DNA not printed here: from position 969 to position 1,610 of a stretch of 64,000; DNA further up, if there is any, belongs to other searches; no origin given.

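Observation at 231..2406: Uncharacterised exported module (S1 protease, Cys-containing protein, SoxY-SoxZ fusion-like thiol carrier) appended to a lanthanide-type XoxF operon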

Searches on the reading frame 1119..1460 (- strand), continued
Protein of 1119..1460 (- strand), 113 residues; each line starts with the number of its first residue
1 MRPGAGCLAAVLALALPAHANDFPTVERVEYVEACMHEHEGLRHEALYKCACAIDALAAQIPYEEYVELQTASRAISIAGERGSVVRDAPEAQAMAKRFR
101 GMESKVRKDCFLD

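Call 77: search_dna_similar(query=window:1119-1460:-, collection=plasmids, mode=protein, max_evalue=0.00001, max_rows=15)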
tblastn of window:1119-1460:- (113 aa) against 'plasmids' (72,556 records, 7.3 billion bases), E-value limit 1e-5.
Records with a match: 123; places in all: 125; records where one place covers at least 80% of the query: 111.
Best place of each record, by identity: <60% 123.
By first word of the organism name: Sinorhizobium 75; Azospirillum 10; Paraburkholderia 8; Rhizobium 7; Phyllobacterium 4; Sagittula 3; Ensifer 2; Salipiger 2; Alloyangia 2; Microvirga 2; and 8 more.
By predicted mobility (MOB-suite, as given by PLSDB): mobilizable 61; non-mobilizable 53; conjugative 9.
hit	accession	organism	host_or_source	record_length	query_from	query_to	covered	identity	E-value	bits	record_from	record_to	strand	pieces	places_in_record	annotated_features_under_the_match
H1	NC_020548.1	Azoarcus sp. KH32C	-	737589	21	112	81%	43.5%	9e-21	92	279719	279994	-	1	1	hypothetical protein | quinoprotein relay system zinc metallohydrolase 2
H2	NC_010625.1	Paraburkholderia phymatum STM815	-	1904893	21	112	81%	42.4%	2e-14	74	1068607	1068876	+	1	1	record has no annotation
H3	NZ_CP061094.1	Roseomonas marmotae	Marmota himalayana,pure culture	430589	21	111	81%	41.3%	2e-13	72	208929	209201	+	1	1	hypothetical protein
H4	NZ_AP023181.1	Paraburkholderia sp. PGU19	Physopelta gutta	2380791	21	112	81%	40.2%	2e-14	74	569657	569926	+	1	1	none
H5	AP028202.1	Paraburkholderia largidicola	Physopelta gutta,midgut,Midgut crypts ...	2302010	21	112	81%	40.2%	3e-14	74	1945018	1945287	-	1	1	hypothetical protein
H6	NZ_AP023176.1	Paraburkholderia largidicola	Physopelta gutta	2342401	21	112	81%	40.2%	3e-14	74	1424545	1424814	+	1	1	none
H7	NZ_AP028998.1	Paraburkholderia sp. 22B1P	-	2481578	21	112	81%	40.2%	3e-14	74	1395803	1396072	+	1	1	none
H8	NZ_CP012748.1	Paraburkholderia caribensis MBA4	soil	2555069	22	112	81%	39.6%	3e-13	71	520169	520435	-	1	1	none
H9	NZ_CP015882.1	Ensifer adhaerens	silty clay loam soil (pH 6.1)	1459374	23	111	79%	39.6%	6e-7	53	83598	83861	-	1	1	none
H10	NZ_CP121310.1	Ensifer adhaerens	bacterial colony,soil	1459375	23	111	79%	39.6%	6e-7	53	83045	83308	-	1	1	none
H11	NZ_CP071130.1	Caballeronia sp. M1242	Homo sapiens,ETA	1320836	21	112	81%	38.0%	8e-11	64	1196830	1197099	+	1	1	none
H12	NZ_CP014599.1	Salipiger sp. CCB-MM3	mangrove soil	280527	21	112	81%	37.0%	1e-10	64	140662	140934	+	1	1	hypothetical protein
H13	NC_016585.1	Azospirillum lipoferum 4B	-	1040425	21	111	81%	37.4%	2e-13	72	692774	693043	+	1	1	none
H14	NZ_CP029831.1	Azospirillum ramasamyi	single cell,Cow dung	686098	21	111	81%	37.4%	3e-13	71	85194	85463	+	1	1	hypothetical protein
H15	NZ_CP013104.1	Paraburkholderia caribensis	-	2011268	22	112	81%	37.4%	2e-12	69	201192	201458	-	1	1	none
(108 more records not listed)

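Call 78: get_annotated_region(hit=H1, flank=8000)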
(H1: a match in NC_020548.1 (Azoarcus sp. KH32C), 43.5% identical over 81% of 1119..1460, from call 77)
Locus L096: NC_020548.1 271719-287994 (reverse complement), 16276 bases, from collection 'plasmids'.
description: Azoarcus sp. KH32C plasmid pAZKH, complete sequence
organism: Azoarcus sp. KH32C (NCBI taxid 748247)
taxonomy: Bacteria; Pseudomonadota; Betaproteobacteria; Rhodocyclales; Zoogloeaceae; Azoarcus; Azoarcus sp. KH32C
host: -; source: -; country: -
typing (MOB-suite, as given by PLSDB): mobilizable; replicon rep_cluster_432; relaxase MOBP
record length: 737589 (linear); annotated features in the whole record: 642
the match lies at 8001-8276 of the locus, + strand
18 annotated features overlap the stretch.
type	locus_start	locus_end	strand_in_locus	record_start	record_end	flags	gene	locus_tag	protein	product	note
CDS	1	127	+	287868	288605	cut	-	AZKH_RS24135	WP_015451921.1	(5-formylfuran-3-yl)methyl phosphate synthase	-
CDS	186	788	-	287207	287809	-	-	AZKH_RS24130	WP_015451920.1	aspartate/glutamate/uridylate kinase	-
CDS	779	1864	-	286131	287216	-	-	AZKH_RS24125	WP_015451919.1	hydantoinase/oxoprolinase family protein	-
CDS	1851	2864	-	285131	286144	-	-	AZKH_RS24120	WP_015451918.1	ATP-grasp domain-containing protein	-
CDS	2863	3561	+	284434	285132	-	-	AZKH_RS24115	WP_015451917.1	HisA/HisF-related TIM barrel protein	GO:0000105 - histidine biosynthetic process [Evidence IEA]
CDS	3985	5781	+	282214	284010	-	-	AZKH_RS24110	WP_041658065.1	methanol/ethanol family PQQ-dependent dehydrogenase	-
CDS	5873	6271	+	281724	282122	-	-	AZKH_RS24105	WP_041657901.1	cytochrome c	-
CDS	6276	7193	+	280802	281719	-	-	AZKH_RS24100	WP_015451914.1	quinoprotein dehydrogenase-associated putative ABC transporter substrate-binding protein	-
CDS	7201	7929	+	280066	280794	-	-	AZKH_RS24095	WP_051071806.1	hypothetical protein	-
CDS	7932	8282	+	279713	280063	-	-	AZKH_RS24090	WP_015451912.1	hypothetical protein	-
CDS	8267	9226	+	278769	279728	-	-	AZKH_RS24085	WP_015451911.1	quinoprotein relay system zinc metallohydrolase 2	-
CDS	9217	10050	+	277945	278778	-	-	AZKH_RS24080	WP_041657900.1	quinoprotein dehydrogenase-associated SoxYZ-like carrier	-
CDS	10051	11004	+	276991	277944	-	-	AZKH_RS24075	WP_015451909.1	MBL fold metallo-hydrolase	-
CDS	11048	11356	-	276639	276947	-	-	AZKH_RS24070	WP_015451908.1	hypothetical protein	-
CDS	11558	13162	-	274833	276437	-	-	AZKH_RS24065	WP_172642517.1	ATP-binding protein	-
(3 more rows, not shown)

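Call 79: get_annotated_region(hit=H5, flank=8000)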
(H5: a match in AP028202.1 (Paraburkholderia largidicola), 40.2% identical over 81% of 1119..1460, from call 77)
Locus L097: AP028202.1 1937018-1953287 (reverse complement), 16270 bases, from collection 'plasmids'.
description: Paraburkholderia sp. F2 plasmid PPGUF2_p1 DNA, complete genome
organism: Paraburkholderia largidicola (NCBI taxid 3014751)
taxonomy: Bacteria; Pseudomonadota; Betaproteobacteria; Burkholderiales; Burkholderiaceae; Paraburkholderia; Paraburkholderia largidicola
host: -; source: Physopelta gutta,midgut,Midgut crypts of sting bug Physopelta gutta; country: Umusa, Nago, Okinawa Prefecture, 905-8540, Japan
typing (MOB-suite, as given by PLSDB): non-mobilizable
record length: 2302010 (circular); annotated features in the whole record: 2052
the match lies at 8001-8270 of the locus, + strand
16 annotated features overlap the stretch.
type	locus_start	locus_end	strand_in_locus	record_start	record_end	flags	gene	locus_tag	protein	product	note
CDS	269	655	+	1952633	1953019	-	-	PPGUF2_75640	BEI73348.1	4a-hydroxytetrahydrobiopterin dehydratase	-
CDS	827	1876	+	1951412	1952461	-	-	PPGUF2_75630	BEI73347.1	beta-ribofuranosylaminobenzene 5'-phosphate synthase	-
CDS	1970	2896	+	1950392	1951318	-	-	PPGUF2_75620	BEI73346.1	methylenetetrahydromethanopterin dehydrogenase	-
CDS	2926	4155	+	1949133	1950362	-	-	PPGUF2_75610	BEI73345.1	hypothetical protein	-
CDS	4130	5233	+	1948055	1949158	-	mch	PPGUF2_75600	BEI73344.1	methenyltetrahydromethanopterin cyclohydrolase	-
CDS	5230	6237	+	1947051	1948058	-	-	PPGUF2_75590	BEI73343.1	RimK family alpha-L-glutamate ligase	-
CDS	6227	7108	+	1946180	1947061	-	-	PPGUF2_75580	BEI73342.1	triphosphoribosyl-dephospho-CoA synthase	-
CDS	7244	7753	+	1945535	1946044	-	fae_3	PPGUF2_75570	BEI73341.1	formaldehyde-activating enzyme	-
CDS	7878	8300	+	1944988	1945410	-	-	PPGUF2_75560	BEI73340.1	hypothetical protein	-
CDS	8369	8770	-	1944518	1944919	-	folB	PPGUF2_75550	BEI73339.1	dihydroneopterin aldolase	-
CDS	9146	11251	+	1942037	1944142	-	-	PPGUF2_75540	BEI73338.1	sigma-54-dependent Fis family transcriptional regulator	-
CDS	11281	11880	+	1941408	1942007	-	-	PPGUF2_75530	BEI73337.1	flavoprotein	-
CDS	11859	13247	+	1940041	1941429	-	-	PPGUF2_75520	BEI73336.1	DUF6513 domain-containing protein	-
CDS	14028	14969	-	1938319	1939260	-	-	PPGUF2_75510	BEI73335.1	IS5 family transposase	-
CDS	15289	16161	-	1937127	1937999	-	-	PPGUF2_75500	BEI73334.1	phosphoribulokinase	-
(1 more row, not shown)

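Call 80: search_dna_similar(query=window:1119-1460:-, collection=plasmids, mode=protein, max_evalue=0.00001, max_rows=30, rows=spread)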
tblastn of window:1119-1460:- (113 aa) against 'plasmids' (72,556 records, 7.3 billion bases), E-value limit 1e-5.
Records with a match: 123; places in all: 125; records where one place covers at least 80% of the query: 111.
Best place of each record, by identity: <60% 123.
By first word of the organism name: Sinorhizobium 75; Azospirillum 10; Paraburkholderia 8; Rhizobium 7; Phyllobacterium 4; Sagittula 3; Ensifer 2; Salipiger 2; Alloyangia 2; Microvirga 2; and 8 more.
By predicted mobility (MOB-suite, as given by PLSDB): mobilizable 61; non-mobilizable 53; conjugative 9.
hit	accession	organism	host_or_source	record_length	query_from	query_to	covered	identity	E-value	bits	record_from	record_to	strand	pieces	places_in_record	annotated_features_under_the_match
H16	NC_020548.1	Azoarcus sp. KH32C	-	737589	21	112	81%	43.5%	9e-21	92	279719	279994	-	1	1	hypothetical protein | quinoprotein relay system zinc metallohydrolase 2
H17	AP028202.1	Paraburkholderia largidicola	Physopelta gutta,midgut,Midgut crypts ...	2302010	21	112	81%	40.2%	3e-14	74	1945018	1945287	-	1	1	hypothetical protein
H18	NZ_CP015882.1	Ensifer adhaerens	silty clay loam soil (pH 6.1)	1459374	23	111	79%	39.6%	6e-7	53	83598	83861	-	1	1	none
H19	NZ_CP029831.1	Azospirillum ramasamyi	single cell,Cow dung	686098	21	111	81%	37.4%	3e-13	71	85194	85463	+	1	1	hypothetical protein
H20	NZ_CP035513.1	Haematobacter massiliensis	single cell,human skin swab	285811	21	111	81%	37.4%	8e-12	67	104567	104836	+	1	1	hypothetical protein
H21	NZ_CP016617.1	Microvirga ossetica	Vicia alpestris,cell culture,nodules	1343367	21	111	81%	36.3%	2e-10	63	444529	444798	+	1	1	none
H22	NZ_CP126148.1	Sagittula sp. MA-2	Cell culture,Coastal seawater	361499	21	111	81%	35.2%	8e-10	61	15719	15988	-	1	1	hypothetical protein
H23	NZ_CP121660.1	Sinorhizobium terangae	Desmanthus virgatus,cell culture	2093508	21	111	81%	34.1%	2e-10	63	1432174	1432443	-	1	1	none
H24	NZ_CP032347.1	Azospirillum brasilense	soil sample,Agricultural field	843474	21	111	81%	34.1%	7e-10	61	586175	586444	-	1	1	hypothetical protein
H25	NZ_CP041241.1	Sinorhizobium mexicanum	Acaciella angustissima,cell culture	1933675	21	111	81%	34.1%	2e-9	60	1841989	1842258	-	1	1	none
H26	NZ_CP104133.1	Sinorhizobium sp. K101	Phaseolus vulgaris,cell ...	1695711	21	111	81%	34.1%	4e-9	59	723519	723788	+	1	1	none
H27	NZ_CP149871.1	Sinorhizobium medicae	Melilotus albus,Cell Culture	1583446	21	111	81%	34.1%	5e-9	59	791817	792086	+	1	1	none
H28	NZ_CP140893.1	Sinorhizobium medicae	Medicago lupulina,whole organism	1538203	21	111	81%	34.1%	5e-9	59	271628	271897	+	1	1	none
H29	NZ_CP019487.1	Sinorhizobium meliloti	alfalfa,single cell,nitrogen fixing ...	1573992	21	111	81%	34.1%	5e-9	59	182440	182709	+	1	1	none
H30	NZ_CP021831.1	Sinorhizobium meliloti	Medicago truncatula,Single Cell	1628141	21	111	81%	34.1%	5e-9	59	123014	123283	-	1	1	none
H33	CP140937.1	Sinorhizobium meliloti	Medicago lupulina,whole organism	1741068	21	111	81%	34.1%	5e-9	59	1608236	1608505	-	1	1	hypothetical protein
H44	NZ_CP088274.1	Phyllobacterium sp. T1293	Melilotus albus,Cell culture,root nodule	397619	21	111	81%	30.8%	5e-8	56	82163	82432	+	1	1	hypothetical protein | quinoprotein dehydrogenase-associated SoxYZ-like carrier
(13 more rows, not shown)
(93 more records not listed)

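Call 81: get_annotated_region(hit=H33, flank=8000)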
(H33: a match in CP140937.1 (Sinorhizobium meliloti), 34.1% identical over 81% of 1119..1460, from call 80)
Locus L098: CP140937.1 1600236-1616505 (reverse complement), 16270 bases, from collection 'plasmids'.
description: Sinorhizobium meliloti strain ml21 plasmid pSymB, complete sequence
organism: Sinorhizobium meliloti (NCBI taxid 382)
taxonomy: Bacteria; Pseudomonadota; Alphaproteobacteria; Hyphomicrobiales; Rhizobiaceae; Sinorhizobium; Sinorhizobium meliloti
host: -; source: Medicago lupulina,whole organism; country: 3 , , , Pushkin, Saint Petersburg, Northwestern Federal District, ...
typing (MOB-suite, as given by PLSDB): mobilizable; relaxase MOBQ
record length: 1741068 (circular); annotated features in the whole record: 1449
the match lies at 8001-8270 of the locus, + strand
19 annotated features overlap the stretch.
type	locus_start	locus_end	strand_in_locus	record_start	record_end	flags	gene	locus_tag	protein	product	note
CDS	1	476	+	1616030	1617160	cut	-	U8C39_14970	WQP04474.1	ABC transporter substrate-binding protein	-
CDS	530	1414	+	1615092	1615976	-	-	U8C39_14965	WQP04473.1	inositol monophosphatase family protein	-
CDS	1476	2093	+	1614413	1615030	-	-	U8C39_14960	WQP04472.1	dual specificity protein phosphatase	-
CDS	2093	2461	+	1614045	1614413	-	-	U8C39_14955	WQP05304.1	MurR/RpiR family transcriptional regulator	-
CDS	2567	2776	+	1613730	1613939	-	-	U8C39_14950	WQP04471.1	hypothetical protein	-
CDS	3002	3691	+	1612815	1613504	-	-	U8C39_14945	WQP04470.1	response regulator transcription factor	-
CDS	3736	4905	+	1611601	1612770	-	-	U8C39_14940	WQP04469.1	FIST signal transduction protein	-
CDS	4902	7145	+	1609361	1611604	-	-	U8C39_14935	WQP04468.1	hybrid sensor histidine kinase/response regulator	-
CDS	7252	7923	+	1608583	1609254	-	-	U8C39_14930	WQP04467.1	hypothetical protein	-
CDS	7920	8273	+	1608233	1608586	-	-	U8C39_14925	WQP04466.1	hypothetical protein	-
CDS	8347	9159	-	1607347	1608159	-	-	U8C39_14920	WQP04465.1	quinoprotein dehydrogenase-associated SoxYZ-like carrier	-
CDS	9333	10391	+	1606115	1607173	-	-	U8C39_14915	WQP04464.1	quinoprotein relay system zinc metallohydrolase 2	-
CDS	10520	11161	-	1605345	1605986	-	-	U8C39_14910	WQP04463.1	hypothetical protein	-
CDS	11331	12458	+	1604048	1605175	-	-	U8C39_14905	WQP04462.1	S-(hydroxymethyl)glutathione dehydrogenase/class III alcohol dehydrogenase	-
CDS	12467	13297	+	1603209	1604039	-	fghA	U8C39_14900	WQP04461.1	S-formylglutathione hydrolase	-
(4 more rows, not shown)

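Call 82: get_annotated_region(hit=H44, flank=8000)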
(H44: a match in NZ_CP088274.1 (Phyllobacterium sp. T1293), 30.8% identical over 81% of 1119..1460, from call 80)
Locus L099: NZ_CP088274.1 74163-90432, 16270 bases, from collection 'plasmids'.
description: Phyllobacterium sp. T1293 plasmid pT1293c, complete sequence
organism: Phyllobacterium sp. T1293 (NCBI taxid 555317)
taxonomy: Bacteria; Pseudomonadota; Alphaproteobacteria; Hyphomicrobiales; Phyllobacteriaceae; Phyllobacterium; Phyllobacterium sp. T1293
host: -; source: Melilotus albus,Cell culture,root nodule; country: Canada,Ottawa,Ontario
typing (MOB-suite, as given by PLSDB): non-mobilizable
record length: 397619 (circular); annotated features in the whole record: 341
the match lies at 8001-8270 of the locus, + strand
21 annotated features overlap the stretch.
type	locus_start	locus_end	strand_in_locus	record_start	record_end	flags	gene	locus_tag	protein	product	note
CDS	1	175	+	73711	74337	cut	-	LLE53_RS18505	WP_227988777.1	hypothetical protein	-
CDS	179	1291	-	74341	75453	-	pqqE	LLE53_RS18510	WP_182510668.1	pyrroloquinoline quinone biosynthesis protein PqqE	GO:0018149 - peptide cross-linking [Evidence IEA]; GO:0018189 - pyrroloquinoline quinone biosynthetic process [Evidence ...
CDS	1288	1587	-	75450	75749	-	pqqD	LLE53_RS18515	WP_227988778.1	pyrroloquinoline quinone biosynthesis peptide chaperone PqqD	GO:0018189 - pyrroloquinoline quinone biosynthetic process [Evidence IEA]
CDS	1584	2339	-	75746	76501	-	pqqC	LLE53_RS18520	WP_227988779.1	pyrroloquinoline-quinone synthase PqqC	GO:0018189 - pyrroloquinoline quinone biosynthetic process [Evidence IEA]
CDS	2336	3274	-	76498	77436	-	pqqB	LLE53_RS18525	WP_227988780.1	pyrroloquinoline quinone biosynthesis protein PqqB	GO:0018189 - pyrroloquinoline quinone biosynthetic process [Evidence IEA]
CDS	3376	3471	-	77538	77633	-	-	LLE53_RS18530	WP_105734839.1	pyrroloquinoline quinone precursor peptide PqqA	-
CDS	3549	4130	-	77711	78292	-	-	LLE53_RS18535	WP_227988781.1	PQQ-dependent catabolism-associated CXXCW motif protein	-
CDS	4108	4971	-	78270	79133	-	-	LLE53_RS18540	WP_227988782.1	quinoprotein dehydrogenase-associated putative ABC transporter substrate-binding protein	-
CDS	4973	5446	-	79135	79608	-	-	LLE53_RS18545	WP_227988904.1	c-type cytochrome, methanol metabolism-related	-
CDS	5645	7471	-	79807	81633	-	-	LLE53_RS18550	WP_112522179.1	lanthanide-dependent methanol dehydrogenase XoxF5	-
CDS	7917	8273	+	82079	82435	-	-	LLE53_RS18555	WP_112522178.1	hypothetical protein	-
CDS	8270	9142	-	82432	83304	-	-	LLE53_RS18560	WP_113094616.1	quinoprotein dehydrogenase-associated SoxYZ-like carrier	-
CDS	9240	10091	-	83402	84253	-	-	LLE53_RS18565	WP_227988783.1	quinoprotein relay system zinc metallohydrolase 2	-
CDS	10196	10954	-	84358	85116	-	-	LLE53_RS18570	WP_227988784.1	ABC transporter ATP-binding protein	-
CDS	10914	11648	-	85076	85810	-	-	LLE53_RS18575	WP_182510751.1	ABC transporter permease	-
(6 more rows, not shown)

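Call 83: get_annotated_region(hit=H24, flank=8000)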
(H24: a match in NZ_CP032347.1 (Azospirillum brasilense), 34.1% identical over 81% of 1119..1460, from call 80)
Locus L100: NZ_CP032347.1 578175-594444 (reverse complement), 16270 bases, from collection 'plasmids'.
description: Azospirillum brasilense strain MTCC4039 plasmid p2, complete sequence
organism: Azospirillum brasilense (NCBI taxid 192)
taxonomy: Bacteria; Pseudomonadota; Alphaproteobacteria; Rhodospirillales; Azospirillaceae; Azospirillum; Azospirillum brasilense
host: -; source: soil sample,Agricultural field; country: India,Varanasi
typing (MOB-suite, as given by PLSDB): non-mobilizable
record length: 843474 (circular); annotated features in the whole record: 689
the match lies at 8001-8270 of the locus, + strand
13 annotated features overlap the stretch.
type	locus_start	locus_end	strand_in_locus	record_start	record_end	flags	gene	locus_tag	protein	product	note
CDS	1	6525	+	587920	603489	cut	-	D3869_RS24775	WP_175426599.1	Ig-like domain-containing protein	-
CDS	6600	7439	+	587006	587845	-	-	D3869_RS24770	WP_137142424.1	dihydrofolate reductase family protein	-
CDS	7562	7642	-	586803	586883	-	pqqA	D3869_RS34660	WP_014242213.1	pyrroloquinoline quinone precursor peptide PqqA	GO:0018189 - pyrroloquinoline quinone biosynthetic process [Evidence IEA]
CDS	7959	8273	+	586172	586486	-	-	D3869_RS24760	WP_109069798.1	hypothetical protein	-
CDS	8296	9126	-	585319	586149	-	-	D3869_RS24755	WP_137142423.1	quinoprotein dehydrogenase-associated SoxYZ-like carrier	-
CDS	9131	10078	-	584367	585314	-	-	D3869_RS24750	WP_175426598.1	quinoprotein relay system zinc metallohydrolase 2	-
CDS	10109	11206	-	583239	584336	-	-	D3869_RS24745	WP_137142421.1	hydantoinase/oxoprolinase family protein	-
CDS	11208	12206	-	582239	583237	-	-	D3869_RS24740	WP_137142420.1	ATP-grasp domain-containing protein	-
CDS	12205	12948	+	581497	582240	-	-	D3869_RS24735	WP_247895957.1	HisA/HisF-related TIM barrel protein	-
CDS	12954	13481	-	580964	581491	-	fae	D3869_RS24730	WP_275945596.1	formaldehyde-activating enzyme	GO:0016051 - carbohydrate biosynthetic process [Evidence IEA]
CDS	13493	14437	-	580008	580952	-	-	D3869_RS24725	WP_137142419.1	triphosphoribosyl-dephospho-CoA synthase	-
CDS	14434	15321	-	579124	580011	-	-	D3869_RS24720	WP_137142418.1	RimK family alpha-L-glutamate ligase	-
CDS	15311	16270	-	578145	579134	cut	mch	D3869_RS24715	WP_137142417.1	methenyltetrahydromethanopterin cyclohydrolase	GO:0006730 - one-carbon metabolic process [Evidence IEA]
